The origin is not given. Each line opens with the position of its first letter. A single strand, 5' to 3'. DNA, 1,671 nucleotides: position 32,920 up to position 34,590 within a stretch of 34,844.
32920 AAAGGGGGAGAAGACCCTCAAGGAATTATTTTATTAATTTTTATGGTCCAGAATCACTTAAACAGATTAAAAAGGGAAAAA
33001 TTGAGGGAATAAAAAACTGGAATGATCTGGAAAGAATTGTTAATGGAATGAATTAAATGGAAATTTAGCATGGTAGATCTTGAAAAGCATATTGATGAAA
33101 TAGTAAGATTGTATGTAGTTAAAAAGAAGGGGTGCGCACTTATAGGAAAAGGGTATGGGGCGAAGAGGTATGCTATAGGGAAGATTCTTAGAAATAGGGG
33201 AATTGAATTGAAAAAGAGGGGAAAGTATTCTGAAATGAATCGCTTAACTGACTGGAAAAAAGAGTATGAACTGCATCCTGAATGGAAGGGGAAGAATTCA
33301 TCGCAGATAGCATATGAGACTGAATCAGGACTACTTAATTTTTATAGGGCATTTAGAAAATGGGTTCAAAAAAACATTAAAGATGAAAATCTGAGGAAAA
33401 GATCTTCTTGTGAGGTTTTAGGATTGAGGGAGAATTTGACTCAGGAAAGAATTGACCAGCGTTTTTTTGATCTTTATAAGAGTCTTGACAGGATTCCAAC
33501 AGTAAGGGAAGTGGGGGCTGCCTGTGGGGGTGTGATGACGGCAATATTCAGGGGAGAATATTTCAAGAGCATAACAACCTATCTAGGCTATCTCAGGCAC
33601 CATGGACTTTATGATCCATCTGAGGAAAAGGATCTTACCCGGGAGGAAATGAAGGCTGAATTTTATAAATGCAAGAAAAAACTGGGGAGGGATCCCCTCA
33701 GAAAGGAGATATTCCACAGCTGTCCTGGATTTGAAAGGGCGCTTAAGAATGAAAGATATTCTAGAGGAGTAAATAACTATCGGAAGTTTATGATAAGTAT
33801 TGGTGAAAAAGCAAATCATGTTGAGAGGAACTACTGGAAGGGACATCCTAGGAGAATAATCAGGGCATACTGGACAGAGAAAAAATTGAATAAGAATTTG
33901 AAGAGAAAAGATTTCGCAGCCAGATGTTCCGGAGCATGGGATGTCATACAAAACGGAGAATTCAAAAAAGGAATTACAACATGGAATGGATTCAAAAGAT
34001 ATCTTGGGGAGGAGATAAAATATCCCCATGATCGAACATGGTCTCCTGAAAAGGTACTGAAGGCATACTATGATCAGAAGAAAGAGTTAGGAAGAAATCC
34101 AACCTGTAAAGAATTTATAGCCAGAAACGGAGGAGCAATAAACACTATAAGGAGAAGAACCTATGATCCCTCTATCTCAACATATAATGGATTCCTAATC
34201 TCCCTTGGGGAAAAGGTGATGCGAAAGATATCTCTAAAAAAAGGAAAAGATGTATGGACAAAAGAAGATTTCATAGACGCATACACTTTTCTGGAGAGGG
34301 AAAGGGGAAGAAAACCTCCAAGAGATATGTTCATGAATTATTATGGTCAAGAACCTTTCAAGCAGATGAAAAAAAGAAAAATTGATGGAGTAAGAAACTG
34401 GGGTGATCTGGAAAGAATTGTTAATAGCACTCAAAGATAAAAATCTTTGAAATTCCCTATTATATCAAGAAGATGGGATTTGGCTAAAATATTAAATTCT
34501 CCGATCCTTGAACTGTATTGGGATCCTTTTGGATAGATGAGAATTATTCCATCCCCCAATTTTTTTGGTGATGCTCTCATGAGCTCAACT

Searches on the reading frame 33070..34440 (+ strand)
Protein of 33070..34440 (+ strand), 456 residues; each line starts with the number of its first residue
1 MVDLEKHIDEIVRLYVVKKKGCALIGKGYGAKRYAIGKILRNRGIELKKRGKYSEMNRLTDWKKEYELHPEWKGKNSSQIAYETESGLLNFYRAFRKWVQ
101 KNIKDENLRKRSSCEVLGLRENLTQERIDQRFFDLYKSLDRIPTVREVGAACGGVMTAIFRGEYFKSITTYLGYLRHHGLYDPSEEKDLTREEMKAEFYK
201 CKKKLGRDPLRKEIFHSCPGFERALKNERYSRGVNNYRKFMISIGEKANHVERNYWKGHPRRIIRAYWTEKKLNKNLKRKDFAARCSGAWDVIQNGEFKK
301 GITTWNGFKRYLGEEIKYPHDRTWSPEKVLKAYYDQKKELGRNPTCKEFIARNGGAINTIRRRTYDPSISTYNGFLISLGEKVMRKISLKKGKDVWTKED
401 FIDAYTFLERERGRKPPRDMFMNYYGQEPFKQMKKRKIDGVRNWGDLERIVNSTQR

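Call 5: search_protein_families(library=pfam, max_evalue=0.1, proteins=[window:33070-34440:+])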
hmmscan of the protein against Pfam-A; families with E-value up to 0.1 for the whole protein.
window:33070-34440:+ (456 aa): 1 family
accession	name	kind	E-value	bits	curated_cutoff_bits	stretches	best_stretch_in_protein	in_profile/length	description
PF18780.6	HNH_repeat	-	3.5e-09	37.3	26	1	325-363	2-40/54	Homing endonuclease associated repeat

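Call 26: find_encoding_contigs(protein=window:33070-34440:+, flank=10000, max_places=3)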
Protein window:33070-34440:+ (456 aa): 1 contig read that carries it; 1 place shown.
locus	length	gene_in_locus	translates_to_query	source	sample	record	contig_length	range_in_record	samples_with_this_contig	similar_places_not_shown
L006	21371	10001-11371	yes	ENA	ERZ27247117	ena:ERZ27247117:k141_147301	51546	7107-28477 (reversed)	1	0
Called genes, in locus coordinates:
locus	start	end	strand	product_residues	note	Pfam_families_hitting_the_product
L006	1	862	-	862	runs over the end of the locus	-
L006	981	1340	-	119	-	-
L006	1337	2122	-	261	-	-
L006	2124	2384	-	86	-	-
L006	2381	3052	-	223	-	-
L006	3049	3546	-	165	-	-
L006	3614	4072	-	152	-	-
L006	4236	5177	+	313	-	PF04014:MazE_antitoxin (weak)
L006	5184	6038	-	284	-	PF00702:Hydrolase, PF13419:HAD_2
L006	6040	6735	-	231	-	-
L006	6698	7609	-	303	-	-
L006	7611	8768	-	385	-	PF01636:APH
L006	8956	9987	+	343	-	-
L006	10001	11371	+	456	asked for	PF18780:HNH_repeat (faint)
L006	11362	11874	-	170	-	-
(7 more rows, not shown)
